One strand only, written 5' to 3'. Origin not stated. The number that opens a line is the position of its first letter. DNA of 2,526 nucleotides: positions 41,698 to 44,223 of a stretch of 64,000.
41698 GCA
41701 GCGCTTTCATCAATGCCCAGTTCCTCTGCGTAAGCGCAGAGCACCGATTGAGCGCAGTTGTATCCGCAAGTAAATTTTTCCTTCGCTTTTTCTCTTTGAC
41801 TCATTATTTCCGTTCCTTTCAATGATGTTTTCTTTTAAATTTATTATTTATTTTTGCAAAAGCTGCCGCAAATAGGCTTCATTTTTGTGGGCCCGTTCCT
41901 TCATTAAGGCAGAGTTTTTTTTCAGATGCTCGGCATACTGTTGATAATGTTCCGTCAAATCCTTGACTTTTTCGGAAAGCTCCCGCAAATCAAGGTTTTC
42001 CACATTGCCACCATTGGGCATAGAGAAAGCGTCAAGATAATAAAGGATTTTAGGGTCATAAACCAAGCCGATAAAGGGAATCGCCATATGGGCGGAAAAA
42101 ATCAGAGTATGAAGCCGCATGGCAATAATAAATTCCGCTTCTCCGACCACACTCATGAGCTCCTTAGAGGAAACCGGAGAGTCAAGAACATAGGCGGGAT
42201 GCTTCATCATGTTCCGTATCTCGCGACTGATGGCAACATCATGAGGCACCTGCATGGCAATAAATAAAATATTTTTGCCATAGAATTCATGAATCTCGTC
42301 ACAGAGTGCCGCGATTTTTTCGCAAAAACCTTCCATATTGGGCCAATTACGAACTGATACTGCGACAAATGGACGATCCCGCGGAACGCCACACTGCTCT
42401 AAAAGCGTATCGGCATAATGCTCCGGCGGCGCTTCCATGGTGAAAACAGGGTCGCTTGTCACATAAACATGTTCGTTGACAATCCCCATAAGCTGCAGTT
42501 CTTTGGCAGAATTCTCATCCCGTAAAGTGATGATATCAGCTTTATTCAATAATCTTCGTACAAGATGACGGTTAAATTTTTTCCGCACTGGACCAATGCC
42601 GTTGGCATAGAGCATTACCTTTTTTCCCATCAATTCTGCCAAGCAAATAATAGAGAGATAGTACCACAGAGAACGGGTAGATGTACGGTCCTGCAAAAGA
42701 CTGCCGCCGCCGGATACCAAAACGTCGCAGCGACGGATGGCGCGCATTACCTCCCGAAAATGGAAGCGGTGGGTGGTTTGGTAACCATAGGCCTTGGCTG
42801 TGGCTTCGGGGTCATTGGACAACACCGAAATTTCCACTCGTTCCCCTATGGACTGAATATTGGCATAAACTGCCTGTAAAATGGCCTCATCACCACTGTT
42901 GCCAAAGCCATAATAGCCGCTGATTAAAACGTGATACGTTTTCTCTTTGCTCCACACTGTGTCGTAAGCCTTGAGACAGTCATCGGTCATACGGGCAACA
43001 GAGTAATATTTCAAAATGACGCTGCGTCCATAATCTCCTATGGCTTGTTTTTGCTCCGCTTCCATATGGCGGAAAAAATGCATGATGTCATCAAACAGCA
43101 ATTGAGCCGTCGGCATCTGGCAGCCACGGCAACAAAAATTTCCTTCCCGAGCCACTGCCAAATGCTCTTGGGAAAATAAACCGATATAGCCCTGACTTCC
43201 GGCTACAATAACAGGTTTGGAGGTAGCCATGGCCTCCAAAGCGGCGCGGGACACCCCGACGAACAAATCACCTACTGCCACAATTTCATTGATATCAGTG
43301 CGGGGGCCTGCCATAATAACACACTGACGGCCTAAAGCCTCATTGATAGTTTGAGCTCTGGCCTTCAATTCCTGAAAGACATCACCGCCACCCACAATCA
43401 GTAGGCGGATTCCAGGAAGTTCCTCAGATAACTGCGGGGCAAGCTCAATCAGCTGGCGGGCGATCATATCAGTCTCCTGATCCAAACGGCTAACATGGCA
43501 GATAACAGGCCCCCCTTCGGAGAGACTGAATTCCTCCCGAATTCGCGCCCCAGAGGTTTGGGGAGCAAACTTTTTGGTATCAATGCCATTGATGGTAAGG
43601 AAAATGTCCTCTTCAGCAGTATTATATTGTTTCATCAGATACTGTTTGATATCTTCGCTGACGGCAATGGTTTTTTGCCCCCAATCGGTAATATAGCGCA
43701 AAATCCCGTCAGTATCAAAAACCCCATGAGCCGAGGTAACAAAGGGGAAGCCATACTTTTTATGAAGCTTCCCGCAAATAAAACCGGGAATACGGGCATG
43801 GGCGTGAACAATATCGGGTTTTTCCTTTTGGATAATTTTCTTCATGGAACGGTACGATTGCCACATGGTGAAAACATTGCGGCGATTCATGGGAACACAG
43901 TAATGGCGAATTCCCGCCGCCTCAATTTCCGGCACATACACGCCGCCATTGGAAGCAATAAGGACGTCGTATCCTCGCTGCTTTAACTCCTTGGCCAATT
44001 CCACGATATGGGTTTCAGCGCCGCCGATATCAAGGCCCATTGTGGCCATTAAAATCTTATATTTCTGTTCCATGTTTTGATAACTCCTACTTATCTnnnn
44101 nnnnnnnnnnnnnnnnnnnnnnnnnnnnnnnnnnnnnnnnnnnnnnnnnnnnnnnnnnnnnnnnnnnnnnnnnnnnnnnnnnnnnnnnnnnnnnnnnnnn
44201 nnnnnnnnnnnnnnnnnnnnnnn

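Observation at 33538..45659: Secondary cell-wall polymer locus with two CsaB-type pyruvyltransferases, one fused to a GT4 glycosyltransferase and one carrying a ~120-aa polyacidic insert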

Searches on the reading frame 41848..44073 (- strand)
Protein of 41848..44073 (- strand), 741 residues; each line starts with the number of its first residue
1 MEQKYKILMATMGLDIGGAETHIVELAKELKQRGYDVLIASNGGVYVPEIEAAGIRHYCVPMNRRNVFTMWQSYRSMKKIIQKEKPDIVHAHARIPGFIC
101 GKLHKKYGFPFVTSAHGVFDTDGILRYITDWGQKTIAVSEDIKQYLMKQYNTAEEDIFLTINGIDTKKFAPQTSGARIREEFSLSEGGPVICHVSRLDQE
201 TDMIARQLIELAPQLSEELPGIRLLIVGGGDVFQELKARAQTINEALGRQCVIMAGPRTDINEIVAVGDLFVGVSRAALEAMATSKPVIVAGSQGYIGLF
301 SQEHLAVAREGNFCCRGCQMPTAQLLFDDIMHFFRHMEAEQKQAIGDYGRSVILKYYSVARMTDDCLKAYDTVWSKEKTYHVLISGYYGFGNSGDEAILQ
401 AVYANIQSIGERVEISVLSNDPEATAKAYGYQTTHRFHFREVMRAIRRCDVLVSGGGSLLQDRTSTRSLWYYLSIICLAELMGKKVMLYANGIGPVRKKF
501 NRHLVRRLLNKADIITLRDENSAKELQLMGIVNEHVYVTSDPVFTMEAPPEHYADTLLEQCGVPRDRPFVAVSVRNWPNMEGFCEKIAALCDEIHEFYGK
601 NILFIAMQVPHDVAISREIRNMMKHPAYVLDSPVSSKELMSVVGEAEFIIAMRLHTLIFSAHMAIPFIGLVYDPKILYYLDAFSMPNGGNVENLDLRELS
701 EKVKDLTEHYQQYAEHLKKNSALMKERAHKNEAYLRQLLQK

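Call 4: search_protein_families(library=pfam, proteins=[window:41848-44073:-])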
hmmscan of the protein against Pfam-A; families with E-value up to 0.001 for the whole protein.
window:41848-44073:- (741 aa): 6 families
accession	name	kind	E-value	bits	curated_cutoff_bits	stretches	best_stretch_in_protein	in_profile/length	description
PF04230.19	PS_pyruv_trans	-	5.4e-48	164.8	25.3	1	392-674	1-280/280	Polysaccharide pyruvyl transferase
PF13439.12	Glyco_transf_4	-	7.5e-31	107.9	28.5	1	16-167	1-169/170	Glycosyltransferase Family 4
PF13477.12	Glyco_trans_4_2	-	1.1e-17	65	23.4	1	19-118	9-109/139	Glycosyl transferase 4-like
PF13579.12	Glyco_trans_4_4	-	5.7e-15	56.4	29.7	1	17-122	1-108/158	Glycosyl transferase 4-like domain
PF13692.12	Glyco_trans_1_4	-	5.7e-10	40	27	1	189-293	2-108/142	Glycosyl transferases group 1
PF00534.26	Glycos_transf_1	-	1.8e-09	37.8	26.4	1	178-299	5-130/172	Glycosyl transferases group 1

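Call 9: search_protein_families(library=ncbifam, proteins=[window:41848-44073:-])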
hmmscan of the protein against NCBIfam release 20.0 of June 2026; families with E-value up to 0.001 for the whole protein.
window:41848-44073:- (741 aa): 13 families
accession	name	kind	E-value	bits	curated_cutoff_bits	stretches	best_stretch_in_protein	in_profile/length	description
TIGR03609.1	S_layer_CsaB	equivalog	4.5e-89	298.7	213.1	1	382-687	2-293/301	polysaccharide pyruvyl transferase CsaB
TIGR03088.1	stp2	hypoth_equivalog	2.3e-28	99.3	409.05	1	13-373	10-373/374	TIGR03088 family PEP-CTERM/XrtA system glycosyltransferase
TIGR03999.1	thiol_BshA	equivalog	1.3e-17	63.8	273.7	1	16-301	11-312/375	N-acetyl-alpha-D-glucosaminyl L-malate synthase BshA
TIGR04157.1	glyco_rSAM_CFB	subfamily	1.6e-13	50.4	400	1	133-366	171-402/406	TIGR04157 family glycosyltransferase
TIGR04047.1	MSMEG_0565_glyc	hypoth_equivalog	8.2e-12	44.9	259.85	1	18-293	13-308/373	MSMEG_0565 family glycosyltransferase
TIGR04063.1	stp3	hypoth_equivalog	7.5e-11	41.5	442.05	1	66-256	73-276/397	TIGR04063 family PEP-CTERM/XrtA system glycosyltransferase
NF007452.0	PRK10017.1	equivalog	1.6e-10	40.4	399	1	439-731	108-412/426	colanic acid biosynthesis pyruvyl transferase WcaK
TIGR02149.1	glgA_Coryne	subfamily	4.4e-10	39.2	302.4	1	133-295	146-317/391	glycogen synthase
TIGR03087.1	stp1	hypoth_equivalog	1.4e-06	27.7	316.65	1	132-312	173-350/397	TIGR03087 family PEP-CTERM/XrtA system glycosyltransferase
NF053787.1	GlcN_PG_synth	equivalog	1.7e-06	27.2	480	1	154-373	163-359/361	N-acetylglucosaminyl phosphatidylglycerol synthase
TIGR03449.1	mycothiol_MshA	equivalog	1.2e-05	24.4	462.5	0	130-291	163-333/406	D-inositol-3-phosphate glycosyltransferase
TIGR04006.1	wcaK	equivalog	1.6e-05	23.9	727.1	0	382-425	3-46/426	colanic acid biosynthesis pyruvyl transferase WcaK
TIGR02095.1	glgA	subfamily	0.00067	18.4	328.45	0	178-271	282-372/477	glycogen/starch synthase, ADP-glucose type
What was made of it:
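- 41848..44073 (-): GT4::CsaB fusion (741 aa). A retaining GT-B glycosyltransferase (residues 1-375) is joined directly to an intact ketal-pyruvyltransferase domain (382-687). Domain hits are in calls 4 and 9.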

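Call 13: search_solved_structures(query=window:41848-44073:-, max_evalue=0.001, show_alignments=2)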
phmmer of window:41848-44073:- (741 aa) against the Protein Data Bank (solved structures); distinct sequences matched with E-value up to 0.001: 6.
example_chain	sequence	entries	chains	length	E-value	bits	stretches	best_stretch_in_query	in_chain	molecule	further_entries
7mi0_A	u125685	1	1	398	4.5e-20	74.3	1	3-290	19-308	Glycosyltransferase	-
2jjm_A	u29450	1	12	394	1.3e-11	46.4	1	14-300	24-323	GLYCOSYL TRANSFERASE, GROUP 1 FAMILY PROTEIN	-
3mbo_A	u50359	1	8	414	1.6e-11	46.1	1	14-299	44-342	Glycosyltransferase, group 1 family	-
5d00_A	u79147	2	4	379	5.6e-07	31.1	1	13-289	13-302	N-acetyl-alpha-D-glucosaminyl L-malate synthase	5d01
4n9w_A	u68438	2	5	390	3.3e-06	28.5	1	15-240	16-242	GDP-mannose-dependent alpha-(1-2)-phosphatidylinositol mannosyltransferase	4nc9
2gej_A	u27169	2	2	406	3.7e-06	28.3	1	15-240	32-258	PHOSPHATIDYLINOSITOL MANNOSYLTRANSFERASE (PimA)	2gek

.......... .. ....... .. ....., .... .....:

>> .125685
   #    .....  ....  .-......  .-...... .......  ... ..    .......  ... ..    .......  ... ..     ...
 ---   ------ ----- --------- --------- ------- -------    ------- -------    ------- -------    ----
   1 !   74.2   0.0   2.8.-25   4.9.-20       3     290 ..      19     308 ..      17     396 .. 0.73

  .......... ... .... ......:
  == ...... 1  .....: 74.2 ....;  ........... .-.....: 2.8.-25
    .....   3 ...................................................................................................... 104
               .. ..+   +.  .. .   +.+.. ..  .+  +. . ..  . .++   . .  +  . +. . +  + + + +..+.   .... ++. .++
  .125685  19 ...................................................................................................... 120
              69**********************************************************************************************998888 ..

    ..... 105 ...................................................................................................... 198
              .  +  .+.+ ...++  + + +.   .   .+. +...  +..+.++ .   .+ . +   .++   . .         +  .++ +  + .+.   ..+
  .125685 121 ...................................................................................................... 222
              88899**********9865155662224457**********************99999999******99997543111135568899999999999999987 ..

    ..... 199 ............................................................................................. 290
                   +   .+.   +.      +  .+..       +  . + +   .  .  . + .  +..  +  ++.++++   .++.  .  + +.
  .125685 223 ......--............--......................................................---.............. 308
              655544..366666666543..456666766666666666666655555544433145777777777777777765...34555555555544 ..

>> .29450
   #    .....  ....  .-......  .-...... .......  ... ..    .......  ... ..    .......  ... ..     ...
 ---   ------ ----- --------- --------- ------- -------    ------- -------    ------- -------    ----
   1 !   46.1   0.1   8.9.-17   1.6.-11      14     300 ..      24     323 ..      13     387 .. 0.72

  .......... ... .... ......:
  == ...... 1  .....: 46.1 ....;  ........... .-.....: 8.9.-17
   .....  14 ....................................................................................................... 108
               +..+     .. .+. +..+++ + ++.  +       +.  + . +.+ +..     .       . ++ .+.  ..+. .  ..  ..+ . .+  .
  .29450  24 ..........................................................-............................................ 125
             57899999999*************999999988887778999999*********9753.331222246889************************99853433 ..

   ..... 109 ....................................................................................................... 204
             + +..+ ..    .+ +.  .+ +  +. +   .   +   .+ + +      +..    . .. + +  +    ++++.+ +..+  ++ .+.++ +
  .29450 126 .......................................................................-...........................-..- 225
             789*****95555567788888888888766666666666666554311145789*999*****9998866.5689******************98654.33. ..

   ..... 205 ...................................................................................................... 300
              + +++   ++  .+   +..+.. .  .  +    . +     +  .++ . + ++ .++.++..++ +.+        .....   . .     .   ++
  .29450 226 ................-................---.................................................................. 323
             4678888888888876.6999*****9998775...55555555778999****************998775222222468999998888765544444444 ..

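Call 20: find_homologous_proteins(query=window:41848-44073:-)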
Query window:41848-44073:- (741 aa): 4118 proteins with E <= 0.001 among 8000 candidates; the best 120 are listed.
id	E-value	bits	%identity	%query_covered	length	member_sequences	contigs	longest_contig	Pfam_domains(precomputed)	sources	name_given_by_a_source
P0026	0.0e+0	1700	100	100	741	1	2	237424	PF04230.20,PF00534.27,PF13477.13,PF13579.13,PF13439.13,PF13692.13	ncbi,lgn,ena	-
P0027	0.0e+0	1234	71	100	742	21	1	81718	PF04230.20,PF00534.27,PF13477.13,PF13579.13,PF13439.13,PF13692.13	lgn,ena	-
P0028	0.0e+0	1039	49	64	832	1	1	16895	PF04230.20,PF00534.27,PF13477.13,PF13579.13,PF13439.13,PF13692.13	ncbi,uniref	ncbi:polysaccharide pyruvyl transferase CsaB [Anaerotignum lactatifermentans]|uniref:polysaccharide 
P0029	6.1e-291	985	57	99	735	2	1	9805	PF04230.20,PF00534.27,PF13477.13,PF13579.13,PF13439.13,PF13692.13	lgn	-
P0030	1.2e-289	980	58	100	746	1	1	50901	PF04230.20,PF13477.13,PF13579.13,PF13439.13,PF13692.13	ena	-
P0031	5.8e-289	978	57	100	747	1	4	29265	PF04230.20,PF00534.27,PF13477.13,PF13579.13,PF13439.13,PF13692.13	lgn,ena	-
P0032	2.9e-288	976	57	100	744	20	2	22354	PF04230.20,PF00534.27,PF13477.13,PF13579.13,PF13439.13,PF13692.13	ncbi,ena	-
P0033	6.9e-287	971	57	100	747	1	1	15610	PF04230.20,PF00534.27,PF13477.13,PF13579.13,PF13439.13,PF13692.13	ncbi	-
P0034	8.2e-286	968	57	100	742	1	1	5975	PF04230.20,PF00534.27,PF13477.13,PF13579.13,PF13439.13,PF13692.13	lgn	-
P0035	2.2e-284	963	57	100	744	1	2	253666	PF04230.20,PF00534.27,PF13477.13,PF13579.13,PF13439.13,PF13692.13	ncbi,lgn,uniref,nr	ncbi:polysaccharide pyruvyl transferase CsaB [Anaerotignum lactatifermentans]|uniref:Polysaccharide 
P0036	7.1e-283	958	56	100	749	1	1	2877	PF04230.20,PF00534.27,PF13477.13,PF13579.13,PF13439.13,PF13692.13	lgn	-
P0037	8.9e-283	958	56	100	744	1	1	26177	PF04230.20,PF00534.27,PF13477.13,PF13579.13,PF13439.13,PF13692.13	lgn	-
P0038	2.7e-282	956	56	100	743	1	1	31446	PF04230.20,PF00534.27,PF13477.13,PF13579.13,PF13439.13,PF13692.13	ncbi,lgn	-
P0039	3.2e-282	956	56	99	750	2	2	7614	PF04230.20,PF00534.27,PF13477.13,PF13579.13,PF13439.13,PF13692.13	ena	-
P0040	1.5e-281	954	56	100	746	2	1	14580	PF04230.20,PF00534.27,PF13477.13,PF13579.13,PF13439.13,PF13692.13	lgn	-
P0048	2.0e-280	950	56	99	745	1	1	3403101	PF04230.20,PF00534.27,PF13477.13,PF13579.13,PF13439.13,PF13692.13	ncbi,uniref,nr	ncbi:polysaccharide pyruvyl transferase CsaB [Chakrabartyella piscis]|uniref:polysaccharide pyruvyl 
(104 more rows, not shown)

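Call 34: find_encoding_contigs(protein=P0048, flank=10000, max_places=2)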
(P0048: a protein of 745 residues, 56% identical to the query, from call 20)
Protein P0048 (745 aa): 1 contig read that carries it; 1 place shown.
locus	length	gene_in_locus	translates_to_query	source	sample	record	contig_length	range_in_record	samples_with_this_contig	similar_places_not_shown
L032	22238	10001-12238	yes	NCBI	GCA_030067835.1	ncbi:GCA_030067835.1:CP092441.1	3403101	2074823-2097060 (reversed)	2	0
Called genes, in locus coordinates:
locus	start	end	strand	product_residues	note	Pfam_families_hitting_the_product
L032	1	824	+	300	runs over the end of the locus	PF00288:GHMP_kinases_N, PF08544:GHMP_kinases_C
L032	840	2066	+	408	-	PF00696:AA_kinase, PF01842:ACT (weak), PF22468:ACT_9, PF13840:ACT_7, PF22468:ACT_9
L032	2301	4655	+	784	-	PF09992:NAGPA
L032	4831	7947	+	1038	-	PF01554:MatE, PF03023:MurJ, PF13440:Polysacc_synt_3, PF01554:MatE, PF04932:Wzy_C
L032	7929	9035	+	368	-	PF13439:Glyco_transf_4, PF13579:Glyco_trans_4_4, PF00534:Glycos_transf_1, PF13692:Glyco_trans_1_4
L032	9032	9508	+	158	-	PF14221:DUF4330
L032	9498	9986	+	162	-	-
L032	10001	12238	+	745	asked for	PF13439:Glyco_transf_4, PF13477:Glyco_trans_4_2, PF13579:Glyco_trans_4_4, PF00534:Glycos_transf_1 (weak), PF13692:Glyco_trans_1_4, PF04230:PS_pyruv_trans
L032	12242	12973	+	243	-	PF03808:Glyco_tran_WecG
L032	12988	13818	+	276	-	PF02588:YitT_membrane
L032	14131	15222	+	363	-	PF17853:GGDEF_2, PF13556:HTH_30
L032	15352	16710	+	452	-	PF02254:TrkA_N, PF03807:F420_oxidored (faint), PF13241:NAD_binding_7 (faint), PF02080:TrkA_C, PF02254:TrkA_N, PF02080:TrkA_C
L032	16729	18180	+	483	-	PF02386:TrkH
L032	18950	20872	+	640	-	PF02824:TGS, PF07973:tRNA_SAD, PF00587:tRNA-synt_2b, PF03129:HGTP_anticodon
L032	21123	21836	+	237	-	PF02001:DUF134, PF02579:Nitro_FeMo-Co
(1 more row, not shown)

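Call 35: find_encoding_contigs(protein=P0035, flank=10000, max_places=2)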
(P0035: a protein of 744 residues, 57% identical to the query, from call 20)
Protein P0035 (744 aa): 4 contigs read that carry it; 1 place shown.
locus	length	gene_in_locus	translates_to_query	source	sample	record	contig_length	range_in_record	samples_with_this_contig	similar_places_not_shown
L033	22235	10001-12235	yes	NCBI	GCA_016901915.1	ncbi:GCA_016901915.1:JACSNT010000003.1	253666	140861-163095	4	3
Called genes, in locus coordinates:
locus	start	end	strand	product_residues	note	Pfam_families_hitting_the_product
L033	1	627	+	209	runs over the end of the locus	PF00485:PRK, PF01121:CoaE (faint), PF01712:dNK (weak), PF13238:AAA_18 (weak), PF13207:AAA_17 (faint)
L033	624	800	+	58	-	-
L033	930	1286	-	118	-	PF02452:PemK_toxin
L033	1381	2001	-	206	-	PF27667:YdcC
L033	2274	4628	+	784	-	PF09992:NAGPA, PF21461:HL_N-beta (faint)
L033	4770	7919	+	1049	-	PF01554:MatE (weak), PF03023:MurJ, PF13440:Polysacc_synt_3, PF01554:MatE (weak), PF04932:Wzy_C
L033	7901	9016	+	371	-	PF13439:Glyco_transf_4, PF13477:Glyco_trans_4_2 (weak), PF13579:Glyco_trans_4_4, PF20706:GT4-conflict, PF02350:Epimerase_2 (weak), PF13524:Glyco_trans_1_2 (faint), PF00534:Glycos_transf_1, PF13692:Glyco_trans_1_4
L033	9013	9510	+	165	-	PF14221:DUF4330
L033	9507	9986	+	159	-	PF14221:DUF4330 (weak)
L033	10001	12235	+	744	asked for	PF13439:Glyco_transf_4, PF13477:Glyco_trans_4_2, PF13579:Glyco_trans_4_4, PF00534:Glycos_transf_1, PF13692:Glyco_trans_1_4, PF04230:PS_pyruv_trans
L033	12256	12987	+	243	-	PF03808:Glyco_tran_WecG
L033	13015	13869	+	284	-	PF02588:YitT_membrane, PF10035:DUF2179 (weak)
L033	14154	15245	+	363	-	PF17853:GGDEF_2, PF13556:HTH_30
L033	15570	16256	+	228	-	PF00005:ABC_tran, PF02463:SMC_N (faint), PF13304:AAA_21 (faint)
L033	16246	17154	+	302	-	PF18075:FtsX_ECD, PF02687:FtsX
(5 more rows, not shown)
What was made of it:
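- Closest known: GT4::CsaB fusion proteins of Anaerotignum lactatifermentans and Chakrabartyella piscis. Same: A MurJ-type flippase lies nearby (calls 20, 34, 35).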

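Call 37: find_encoding_contigs(protein=P0026, flank=10000, max_places=3)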
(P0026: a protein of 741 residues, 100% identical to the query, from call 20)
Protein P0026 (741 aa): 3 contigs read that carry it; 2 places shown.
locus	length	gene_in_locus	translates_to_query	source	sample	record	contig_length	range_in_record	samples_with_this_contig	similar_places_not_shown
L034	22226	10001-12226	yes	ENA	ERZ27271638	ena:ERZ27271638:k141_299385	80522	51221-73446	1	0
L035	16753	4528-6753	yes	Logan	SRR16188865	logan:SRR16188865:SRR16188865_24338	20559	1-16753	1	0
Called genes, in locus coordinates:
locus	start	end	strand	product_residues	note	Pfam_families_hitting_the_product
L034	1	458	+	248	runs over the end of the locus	PF02463:SMC_N (weak), PF00005:ABC_tran, PF09818:ABC_ATPase (faint), PF13304:AAA_21 (weak)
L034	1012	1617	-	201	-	PF12654:DUF3786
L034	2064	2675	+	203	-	PF01965:DJ-1_PfpI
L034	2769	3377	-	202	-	-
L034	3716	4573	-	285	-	-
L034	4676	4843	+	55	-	-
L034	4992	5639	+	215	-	PF06426:SATase_N (faint), PF25087:GMPPB_C (faint), PF00132:Hexapep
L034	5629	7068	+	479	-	PF00133:tRNA-synt_1 (faint), PF01406:tRNA-synt_1e, PF01921:tRNA-synt_1f (faint), PF09334:tRNA-synt_1g, PF09190:DALR_2, PF23493:CysS_C (weak)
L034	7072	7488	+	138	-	PF00636:Ribonuclease_3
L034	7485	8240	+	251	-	PF08032:SpoU_sub_bind, PF00588:SpoU_methylase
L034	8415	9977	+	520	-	PF03023:MurJ, PF01554:MatE (weak), PF01943:Polysacc_synt (weak), PF13440:Polysacc_synt_3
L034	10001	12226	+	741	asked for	PF13439:Glyco_transf_4, PF13477:Glyco_trans_4_2, PF13579:Glyco_trans_4_4, PF00534:Glycos_transf_1, PF13692:Glyco_trans_1_4, PF04230:PS_pyruv_trans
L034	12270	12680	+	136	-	PF09719:C_GCAxxG_C_C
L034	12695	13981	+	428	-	PF01979:Amidohydro_1, PF07969:Amidohydro_3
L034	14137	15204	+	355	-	PF03816:LytR_cpsA_psr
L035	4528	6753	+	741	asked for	PF13439:Glyco_transf_4, PF13477:Glyco_trans_4_2, PF13579:Glyco_trans_4_4, PF00534:Glycos_transf_1, PF13692:Glyco_trans_1_4, PF04230:PS_pyruv_trans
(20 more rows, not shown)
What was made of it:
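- Tried and rejected: P0026 worked instead (call 37).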

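Call 62: predict_structure(alignment_id=A6)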
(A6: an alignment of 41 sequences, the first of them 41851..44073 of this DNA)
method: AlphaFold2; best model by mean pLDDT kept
length: 741 residues; sequences in the alignment: 41
mean_pLDDT: 88.3   pTM: 0.58
mean pLDDT of the five models: 88.3, 88.1, 87.8, 87.4, 86.5
residues with pLDDT >= 90: 429; 70-90: 269; 50-70: 38; < 50: 5
segments of 3 or more residues with pLDDT < 50: none
pLDDT, mean of each block of 10 residues (from residue 1): 78 81 92 95 92 96 87 95 93 88 87 79 65 86 83 86 89 93 87 72 86 95 89 89 95 89 93 90 95 90 86 79 95 95 95 92 93 75 75 85 86 83 80 84 88 75 76 87 90 77 85 89 86 89 91 91 92 87 93 96 92 93 95 88 96 94 96 89 94 93 96 95 94 91 80
secondary structure, 60 per line:
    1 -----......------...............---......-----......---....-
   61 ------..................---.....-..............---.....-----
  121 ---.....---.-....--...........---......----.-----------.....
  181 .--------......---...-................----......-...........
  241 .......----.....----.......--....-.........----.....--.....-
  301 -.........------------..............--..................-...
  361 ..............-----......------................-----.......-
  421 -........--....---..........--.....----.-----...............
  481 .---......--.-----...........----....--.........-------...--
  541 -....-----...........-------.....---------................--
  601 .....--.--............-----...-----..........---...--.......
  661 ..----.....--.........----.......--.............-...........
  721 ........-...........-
elements in order (helices of 4 or more, strands of 3 or more residues): E6-11 H18-32 E36-41 H47-52 E56-59 H67-84 E88-92 H94-107 E111-115 H124-128 E134-137 H140-150 E157-159 H176-181 E190-195 H203-218 E223-228 H230-247 E252-256 H261-267 E270-273 H275-283 E288-292 E295-299 H302-310 H323-336 H339-356 H359-374 E380-385 H393-407 E413-419 H422-429 E432-435 H439-448 E451-455 H466-481 E485-490 H499-509 E514-517 H520-528 E536-538 H542-545 H551-561 E569-573 H583-598 E601-605 H611-622 E628-630 H636-645 E649-651 H654-662 E667-671 H674-682 E687-690 H696-708 H710-728 H730-740
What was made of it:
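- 41848..44073 (-): The AF2 model has mean pLDDT 88.3 (call 62).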
